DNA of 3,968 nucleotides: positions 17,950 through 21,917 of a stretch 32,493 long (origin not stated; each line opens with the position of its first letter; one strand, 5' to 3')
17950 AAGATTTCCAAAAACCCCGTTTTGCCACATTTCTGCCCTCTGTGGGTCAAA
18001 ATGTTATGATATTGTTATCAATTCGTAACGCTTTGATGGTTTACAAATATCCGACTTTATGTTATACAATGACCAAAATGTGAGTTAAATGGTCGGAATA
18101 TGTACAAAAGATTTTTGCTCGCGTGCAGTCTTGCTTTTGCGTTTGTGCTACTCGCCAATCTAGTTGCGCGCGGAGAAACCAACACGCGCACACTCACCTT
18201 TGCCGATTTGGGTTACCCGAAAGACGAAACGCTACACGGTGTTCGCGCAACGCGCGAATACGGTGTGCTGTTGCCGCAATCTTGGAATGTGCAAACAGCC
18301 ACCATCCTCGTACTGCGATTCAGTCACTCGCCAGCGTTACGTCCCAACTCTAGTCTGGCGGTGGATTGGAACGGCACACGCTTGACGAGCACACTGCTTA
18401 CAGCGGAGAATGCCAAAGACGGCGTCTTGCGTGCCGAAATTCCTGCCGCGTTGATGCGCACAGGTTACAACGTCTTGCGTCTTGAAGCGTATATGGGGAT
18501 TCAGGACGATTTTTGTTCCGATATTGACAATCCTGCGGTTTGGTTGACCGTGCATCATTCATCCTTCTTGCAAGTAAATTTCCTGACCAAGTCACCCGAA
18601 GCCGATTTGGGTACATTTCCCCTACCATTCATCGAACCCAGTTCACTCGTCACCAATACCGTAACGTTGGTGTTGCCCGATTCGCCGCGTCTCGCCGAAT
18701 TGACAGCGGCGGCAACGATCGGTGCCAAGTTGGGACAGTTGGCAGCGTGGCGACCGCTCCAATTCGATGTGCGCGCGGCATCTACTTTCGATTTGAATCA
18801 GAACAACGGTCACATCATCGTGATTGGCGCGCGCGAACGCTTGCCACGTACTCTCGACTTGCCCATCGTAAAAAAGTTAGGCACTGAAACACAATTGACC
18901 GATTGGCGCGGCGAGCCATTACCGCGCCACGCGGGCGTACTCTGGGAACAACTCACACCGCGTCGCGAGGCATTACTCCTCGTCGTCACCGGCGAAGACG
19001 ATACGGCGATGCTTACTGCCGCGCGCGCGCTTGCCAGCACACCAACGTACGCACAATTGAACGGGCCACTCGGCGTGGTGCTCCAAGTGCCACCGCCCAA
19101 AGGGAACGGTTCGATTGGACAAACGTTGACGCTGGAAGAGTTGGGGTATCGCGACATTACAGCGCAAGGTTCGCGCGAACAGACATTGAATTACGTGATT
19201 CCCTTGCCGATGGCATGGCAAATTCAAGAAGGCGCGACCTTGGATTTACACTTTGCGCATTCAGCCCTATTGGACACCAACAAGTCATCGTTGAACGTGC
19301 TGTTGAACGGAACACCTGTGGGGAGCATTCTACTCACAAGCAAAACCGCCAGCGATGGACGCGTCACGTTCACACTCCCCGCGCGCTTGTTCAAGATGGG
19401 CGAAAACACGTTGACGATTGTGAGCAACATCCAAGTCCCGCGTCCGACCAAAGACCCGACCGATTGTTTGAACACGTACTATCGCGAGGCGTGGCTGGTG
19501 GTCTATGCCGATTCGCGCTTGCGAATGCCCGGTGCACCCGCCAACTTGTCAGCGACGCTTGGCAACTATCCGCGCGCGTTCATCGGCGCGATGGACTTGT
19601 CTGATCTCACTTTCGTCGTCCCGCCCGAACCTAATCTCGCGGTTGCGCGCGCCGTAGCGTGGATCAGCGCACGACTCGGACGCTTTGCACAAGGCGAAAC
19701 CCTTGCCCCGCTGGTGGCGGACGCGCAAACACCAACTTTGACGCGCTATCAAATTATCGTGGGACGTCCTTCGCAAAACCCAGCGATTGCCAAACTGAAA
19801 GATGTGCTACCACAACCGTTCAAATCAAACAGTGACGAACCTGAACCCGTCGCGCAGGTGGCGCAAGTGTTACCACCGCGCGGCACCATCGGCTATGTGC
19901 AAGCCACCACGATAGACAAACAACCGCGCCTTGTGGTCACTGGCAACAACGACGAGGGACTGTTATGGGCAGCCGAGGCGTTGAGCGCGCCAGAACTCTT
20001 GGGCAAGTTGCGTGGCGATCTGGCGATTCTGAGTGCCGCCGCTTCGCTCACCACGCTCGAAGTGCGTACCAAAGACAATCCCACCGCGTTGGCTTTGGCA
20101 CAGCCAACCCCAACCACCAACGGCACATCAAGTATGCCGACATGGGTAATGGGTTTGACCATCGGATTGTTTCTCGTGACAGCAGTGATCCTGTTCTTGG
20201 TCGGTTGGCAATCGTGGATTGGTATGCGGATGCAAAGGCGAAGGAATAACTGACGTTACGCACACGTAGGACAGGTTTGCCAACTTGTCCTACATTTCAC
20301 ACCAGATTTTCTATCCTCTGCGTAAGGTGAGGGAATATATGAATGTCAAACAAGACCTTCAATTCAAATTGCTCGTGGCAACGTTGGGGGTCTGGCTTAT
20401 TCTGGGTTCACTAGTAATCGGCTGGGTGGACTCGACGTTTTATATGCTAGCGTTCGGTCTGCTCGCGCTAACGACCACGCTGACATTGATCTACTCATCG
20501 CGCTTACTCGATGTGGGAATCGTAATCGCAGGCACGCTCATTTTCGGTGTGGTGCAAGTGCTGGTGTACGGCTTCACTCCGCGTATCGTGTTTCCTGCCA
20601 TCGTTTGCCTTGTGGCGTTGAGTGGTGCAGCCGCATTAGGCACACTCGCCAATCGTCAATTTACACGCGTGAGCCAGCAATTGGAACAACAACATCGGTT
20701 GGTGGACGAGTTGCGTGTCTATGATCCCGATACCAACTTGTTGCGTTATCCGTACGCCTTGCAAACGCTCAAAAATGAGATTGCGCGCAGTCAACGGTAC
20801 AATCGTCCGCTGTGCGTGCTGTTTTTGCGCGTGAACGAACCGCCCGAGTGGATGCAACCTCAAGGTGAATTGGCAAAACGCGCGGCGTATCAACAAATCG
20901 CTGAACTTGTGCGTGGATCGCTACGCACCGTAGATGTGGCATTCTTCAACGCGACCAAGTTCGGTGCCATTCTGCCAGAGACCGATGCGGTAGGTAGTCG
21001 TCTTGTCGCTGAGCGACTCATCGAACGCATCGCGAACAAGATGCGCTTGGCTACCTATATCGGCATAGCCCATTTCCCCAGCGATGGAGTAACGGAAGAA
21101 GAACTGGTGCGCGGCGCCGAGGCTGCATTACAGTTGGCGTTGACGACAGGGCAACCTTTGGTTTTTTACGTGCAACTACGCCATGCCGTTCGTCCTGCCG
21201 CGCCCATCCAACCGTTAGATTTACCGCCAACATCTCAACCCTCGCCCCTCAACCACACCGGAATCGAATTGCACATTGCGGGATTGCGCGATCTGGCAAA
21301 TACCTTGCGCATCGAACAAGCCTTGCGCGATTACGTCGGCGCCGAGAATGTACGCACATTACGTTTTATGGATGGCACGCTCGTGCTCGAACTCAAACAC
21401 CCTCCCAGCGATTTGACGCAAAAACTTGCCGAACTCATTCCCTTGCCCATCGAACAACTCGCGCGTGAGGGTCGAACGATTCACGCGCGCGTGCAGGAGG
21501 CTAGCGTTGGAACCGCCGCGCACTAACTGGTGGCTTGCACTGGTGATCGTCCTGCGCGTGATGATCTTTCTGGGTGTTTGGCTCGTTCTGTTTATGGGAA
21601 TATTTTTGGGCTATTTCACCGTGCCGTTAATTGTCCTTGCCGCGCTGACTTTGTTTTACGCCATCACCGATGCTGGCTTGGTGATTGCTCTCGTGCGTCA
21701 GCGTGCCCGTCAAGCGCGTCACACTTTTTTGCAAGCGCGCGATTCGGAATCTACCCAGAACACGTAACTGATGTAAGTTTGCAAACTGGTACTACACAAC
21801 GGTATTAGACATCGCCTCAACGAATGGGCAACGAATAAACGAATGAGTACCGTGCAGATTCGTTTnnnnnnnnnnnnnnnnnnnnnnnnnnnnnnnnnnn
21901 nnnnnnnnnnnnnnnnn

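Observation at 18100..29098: Non-canonical, apparently c-di-GMP-gated exopolysaccharide cluster: BcsB-like + PelD-like degenerate GGDEF + (MshEN-like)x6-GT2 synthase + two GT-C paralogs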

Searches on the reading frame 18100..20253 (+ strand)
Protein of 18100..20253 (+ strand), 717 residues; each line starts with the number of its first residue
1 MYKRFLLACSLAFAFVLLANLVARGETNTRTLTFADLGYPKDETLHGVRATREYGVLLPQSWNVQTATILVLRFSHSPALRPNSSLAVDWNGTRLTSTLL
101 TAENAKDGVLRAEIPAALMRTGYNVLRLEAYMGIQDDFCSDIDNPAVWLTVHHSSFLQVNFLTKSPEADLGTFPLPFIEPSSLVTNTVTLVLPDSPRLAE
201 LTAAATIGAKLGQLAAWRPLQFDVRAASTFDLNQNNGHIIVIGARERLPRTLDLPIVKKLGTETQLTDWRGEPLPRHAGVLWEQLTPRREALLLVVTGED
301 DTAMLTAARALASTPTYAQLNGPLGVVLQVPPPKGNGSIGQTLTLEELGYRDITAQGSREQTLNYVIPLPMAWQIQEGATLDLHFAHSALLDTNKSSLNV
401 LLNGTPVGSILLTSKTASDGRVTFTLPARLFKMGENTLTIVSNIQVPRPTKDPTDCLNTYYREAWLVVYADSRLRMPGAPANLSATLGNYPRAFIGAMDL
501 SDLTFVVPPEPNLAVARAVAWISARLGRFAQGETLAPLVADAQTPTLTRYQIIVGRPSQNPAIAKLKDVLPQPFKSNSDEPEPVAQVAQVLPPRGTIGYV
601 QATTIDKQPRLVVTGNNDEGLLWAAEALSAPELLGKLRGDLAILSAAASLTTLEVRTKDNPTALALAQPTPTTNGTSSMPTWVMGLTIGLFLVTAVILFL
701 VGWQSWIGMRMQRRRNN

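Call 3: search_protein_families(library=pfam, proteins=[window:18100-20253:+], max_evalue=0.01)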
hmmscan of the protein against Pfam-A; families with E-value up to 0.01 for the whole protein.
window:18100-20253:+ (717 aa): 1 family
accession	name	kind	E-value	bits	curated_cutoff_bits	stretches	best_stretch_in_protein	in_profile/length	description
PF03170.19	BcsB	-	1.3e-74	252.1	21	2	28-330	2-279/606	Bacterial cellulose synthase subunit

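Call 4: search_protein_families(library=ncbifam, proteins=[window:18100-20253:+], max_evalue=0.01)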
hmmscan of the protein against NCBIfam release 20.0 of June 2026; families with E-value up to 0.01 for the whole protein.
window:18100-20253:+ (717 aa): 9 families
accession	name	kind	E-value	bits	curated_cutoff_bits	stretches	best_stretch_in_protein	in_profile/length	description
NF008323.1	PRK11114.1-1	equivalog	5.8e-38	130.6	750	2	29-328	2-277/712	cellulose biosynthesis cyclic di-GMP-binding regulatory protein BcsB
NF008325.0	PRK11114.1-3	equivalog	4.2e-28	97.8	922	2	27-228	57-258/766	cellulose biosynthesis cyclic di-GMP-binding regulatory protein BcsB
NF008330.0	PRK11114.2-4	subfamily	9.5e-27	93.4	945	2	27-258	50-276/761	cellulose biosynthesis cyclic di-GMP-binding regulatory protein BcsB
NF008324.0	PRK11114.1-2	equivalog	1.3e-26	93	972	2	27-273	106-343/824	cellulose biosynthesis cyclic di-GMP-binding regulatory protein BcsB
NF008327.0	PRK11114.2-1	equivalog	2.3e-19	69.2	1218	1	29-447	138-539/845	cellulose biosynthesis cyclic di-GMP-binding regulatory protein BcsB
NF008326.0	PRK11114.1-5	equivalog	4.9e-19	68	1107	2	26-258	74-301/782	cellulose biosynthesis cyclic di-GMP-binding regulatory protein BcsB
NF008328.0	PRK11114.2-2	equivalog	4.1e-17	61.6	1667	1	27-312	70-337/788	cellulose biosynthesis cyclic di-GMP-binding regulatory protein BcsB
NF008329.0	PRK11114.2-3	equivalog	2.7e-12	46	1098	1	292-447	265-428/713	cellulose biosynthesis cyclic di-GMP-binding regulatory protein BcsB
NF008331.0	PRK11114.2-5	equivalog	3.1e-07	29.3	1658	1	32-213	57-238/771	cellulose biosynthesis cyclic di-GMP-binding regulatory protein BcsB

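Call 39: search_solved_structures(query=window:18100-20250:+, max_evalue=0.01)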
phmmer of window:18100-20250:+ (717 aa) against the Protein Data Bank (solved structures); distinct sequences matched with E-value up to 0.01: 6.
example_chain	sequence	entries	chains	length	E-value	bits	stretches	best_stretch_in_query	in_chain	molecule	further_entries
9fmt_A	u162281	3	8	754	1.6e-16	63.1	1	24-231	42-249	Cyclic di-GMP-binding protein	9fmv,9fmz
6yg8_A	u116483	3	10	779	1.8e-16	62.9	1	24-231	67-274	Bacterial cellulose secretion regulator BcsB | Cyclic di-GMP-binding protein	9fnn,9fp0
9b8v_G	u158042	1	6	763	2.1e-16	62.7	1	24-231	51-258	Cellulose synthase operon protein B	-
7l2z_B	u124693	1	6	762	2.1e-16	62.7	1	24-231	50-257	Cyclic di-GMP-binding protein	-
7lby_B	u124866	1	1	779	2.2e-16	62.6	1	24-231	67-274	Cyclic di-GMP-binding protein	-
9b8i_C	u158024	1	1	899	3.4e-16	62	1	24-231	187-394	Cellulose synthase BcsB-BcsC fusion protein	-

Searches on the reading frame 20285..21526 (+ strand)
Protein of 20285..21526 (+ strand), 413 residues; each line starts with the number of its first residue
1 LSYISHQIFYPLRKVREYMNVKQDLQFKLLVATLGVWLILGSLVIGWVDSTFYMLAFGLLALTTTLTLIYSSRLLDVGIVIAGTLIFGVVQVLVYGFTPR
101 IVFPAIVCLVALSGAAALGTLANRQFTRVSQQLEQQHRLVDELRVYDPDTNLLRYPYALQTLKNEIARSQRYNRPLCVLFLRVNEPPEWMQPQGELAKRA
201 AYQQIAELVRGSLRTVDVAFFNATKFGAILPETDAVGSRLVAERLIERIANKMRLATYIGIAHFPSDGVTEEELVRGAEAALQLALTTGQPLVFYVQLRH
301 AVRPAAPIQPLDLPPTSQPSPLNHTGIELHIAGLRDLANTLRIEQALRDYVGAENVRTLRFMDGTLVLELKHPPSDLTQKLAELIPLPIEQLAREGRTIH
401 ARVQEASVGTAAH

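Call 3: search_protein_families(library=pfam, proteins=[window:20285-21526:+], max_evalue=0.01)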
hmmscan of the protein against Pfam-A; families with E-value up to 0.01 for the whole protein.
window:20285-21526:+ (413 aa): 2 families
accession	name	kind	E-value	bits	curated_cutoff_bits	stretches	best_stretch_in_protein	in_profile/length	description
PF00990.26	GGDEF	-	3.9e-06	27.2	23.8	1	146-289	3-158/161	Diguanylate cyclase, GGDEF domain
PF24677.1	DUF7657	-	0.0097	15.1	26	0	29-114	142-227/401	Domain of unknown function (DUF7657)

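Call 4: search_protein_families(library=ncbifam, proteins=[window:20285-21526:+], max_evalue=0.01)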
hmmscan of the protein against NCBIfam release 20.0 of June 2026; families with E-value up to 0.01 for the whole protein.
window:20285-21526:+ (413 aa): 7 families
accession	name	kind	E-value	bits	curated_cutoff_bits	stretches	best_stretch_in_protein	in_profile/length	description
NF051473.1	DigCycDgcsShew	equivalog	1e-07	31.6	400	1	144-290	135-285/291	diguanylate cyclase DgcS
TIGR00254.1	GGDEF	domain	4.4e-06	26.5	37.4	1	145-294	6-165/168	diguanylate cyclase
NF038266.1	diguan_SiaD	equivalog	1.2e-05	24.8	290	1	133-289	83-248/252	biofilm regulation diguanylate cyclase SiaD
NF041606.1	dguan_cyc_DgcA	equivalog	7.4e-05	21.8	370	1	154-289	190-332/340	diguanylate cyclase DgcA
NF007135.0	PRK09581.1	equivalog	9.9e-05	21.3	474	1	130-291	278-450/457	PleD family two-component system response regulator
NF045675.1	PhdiestaseDibA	equivalog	0.002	16.5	980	1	140-290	199-358/623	phosphodiesterase DibA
NF047654.1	DiguCycDgcRLepto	equivalog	0.0024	16.8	500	1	140-251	129-241/295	diguanylate cyclase DgcR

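Call 92: search_solved_structures(query=window:20285-21523:+, max_evalue=0.1, show_alignments=3)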
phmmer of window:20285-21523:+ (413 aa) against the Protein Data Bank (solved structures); distinct sequences matched with E-value up to 0.1: 17.
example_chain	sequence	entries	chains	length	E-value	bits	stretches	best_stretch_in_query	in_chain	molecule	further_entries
5euh_A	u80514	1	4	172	3.8e-07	32.6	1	159-300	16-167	Putative GGDEF domain membrane protein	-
3icl_A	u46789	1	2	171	1.2e-06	31.1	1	162-290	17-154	EAL/GGDEF domain protein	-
3ign_A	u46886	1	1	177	2.3e-06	30.1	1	160-269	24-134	Diguanylate cyclase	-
6d9m_A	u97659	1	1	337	6.6e-06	28.6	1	147-295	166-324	Fusion protein of Endolysin,Response receiver sensor diguanylate cyclase, GAF domain-conta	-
3i5a_A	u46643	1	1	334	0.00033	23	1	127-252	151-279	Response regulator/GGDEF domain protein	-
3bre_A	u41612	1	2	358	0.00055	22.2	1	124-250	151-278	Probable two-component response regulator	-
5m3c_A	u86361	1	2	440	0.0015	20.8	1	159-296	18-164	Diguanylate cyclase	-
9t28_A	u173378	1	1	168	0.0016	20.7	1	160-251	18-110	diguanylate cyclase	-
3i5c_A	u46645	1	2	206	0.0019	20.5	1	147-250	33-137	Fusion of General control protein GCN4 and WSPR response regulator protein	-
3i5b_A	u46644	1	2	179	0.0027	20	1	160-250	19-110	WspR response regulator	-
7e6g_A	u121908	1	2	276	0.0056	18.9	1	128-298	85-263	Putative GGDEF domain protein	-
6zxm_A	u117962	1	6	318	0.01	18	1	133-268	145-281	Putative GGDEF/response regulator receiver domain protein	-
4urs_A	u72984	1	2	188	0.041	16.1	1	141-283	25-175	DIGUANYLATE CYCLASE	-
4zve_A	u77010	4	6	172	0.044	16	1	150-262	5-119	Diguanylate cyclase DosC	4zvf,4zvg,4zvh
6zxb_A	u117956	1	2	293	0.048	15.9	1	133-268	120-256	Putative GGDEF/response regulator receiver domain protein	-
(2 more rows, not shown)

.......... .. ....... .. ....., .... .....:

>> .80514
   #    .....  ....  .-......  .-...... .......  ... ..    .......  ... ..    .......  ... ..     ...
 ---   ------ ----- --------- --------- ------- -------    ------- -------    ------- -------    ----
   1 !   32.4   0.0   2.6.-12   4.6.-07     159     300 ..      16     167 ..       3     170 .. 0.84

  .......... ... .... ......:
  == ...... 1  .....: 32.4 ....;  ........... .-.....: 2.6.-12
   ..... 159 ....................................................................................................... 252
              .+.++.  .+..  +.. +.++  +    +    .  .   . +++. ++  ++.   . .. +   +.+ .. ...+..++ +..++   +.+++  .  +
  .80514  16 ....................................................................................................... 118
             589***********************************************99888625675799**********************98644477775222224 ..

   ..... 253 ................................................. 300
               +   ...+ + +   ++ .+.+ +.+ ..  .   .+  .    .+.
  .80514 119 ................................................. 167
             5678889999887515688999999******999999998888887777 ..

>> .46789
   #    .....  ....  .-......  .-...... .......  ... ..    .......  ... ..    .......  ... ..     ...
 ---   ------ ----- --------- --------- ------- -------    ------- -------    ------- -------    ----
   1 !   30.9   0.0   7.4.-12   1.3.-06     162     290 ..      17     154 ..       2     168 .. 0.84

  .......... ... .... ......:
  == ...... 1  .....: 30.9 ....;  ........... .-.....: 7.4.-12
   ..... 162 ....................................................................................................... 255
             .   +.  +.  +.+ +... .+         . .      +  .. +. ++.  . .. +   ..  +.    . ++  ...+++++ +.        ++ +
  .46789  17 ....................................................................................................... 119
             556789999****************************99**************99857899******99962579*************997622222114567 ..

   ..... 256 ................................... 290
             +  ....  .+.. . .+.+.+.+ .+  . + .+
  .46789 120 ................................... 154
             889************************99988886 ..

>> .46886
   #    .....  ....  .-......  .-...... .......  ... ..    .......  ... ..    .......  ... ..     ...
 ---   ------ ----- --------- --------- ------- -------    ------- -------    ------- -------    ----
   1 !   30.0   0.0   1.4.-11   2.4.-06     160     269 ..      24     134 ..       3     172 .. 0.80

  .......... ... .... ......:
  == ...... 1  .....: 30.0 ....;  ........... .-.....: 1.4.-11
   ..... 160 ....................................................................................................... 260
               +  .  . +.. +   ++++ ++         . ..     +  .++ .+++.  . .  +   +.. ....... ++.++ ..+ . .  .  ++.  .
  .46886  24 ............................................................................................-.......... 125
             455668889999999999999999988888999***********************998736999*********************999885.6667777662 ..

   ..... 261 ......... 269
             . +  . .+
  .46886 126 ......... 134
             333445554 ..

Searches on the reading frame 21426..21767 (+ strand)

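Call 3: search_protein_families(library=pfam, proteins=[window:21426-21767:+], max_evalue=0.01)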
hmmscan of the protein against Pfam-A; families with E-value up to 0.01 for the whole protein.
window:21426-21767:+ (113 aa): 1 family
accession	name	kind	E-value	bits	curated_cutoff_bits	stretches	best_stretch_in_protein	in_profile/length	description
PF00487.30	FA_desaturase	-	0.0077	16.5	29.7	1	17-88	118-187/253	Fatty acid desaturase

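Call 4: search_protein_families(library=ncbifam, proteins=[window:21426-21767:+], max_evalue=0.01)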
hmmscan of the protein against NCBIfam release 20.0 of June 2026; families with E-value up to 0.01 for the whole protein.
window:21426-21767:+ (113 aa): 0 families
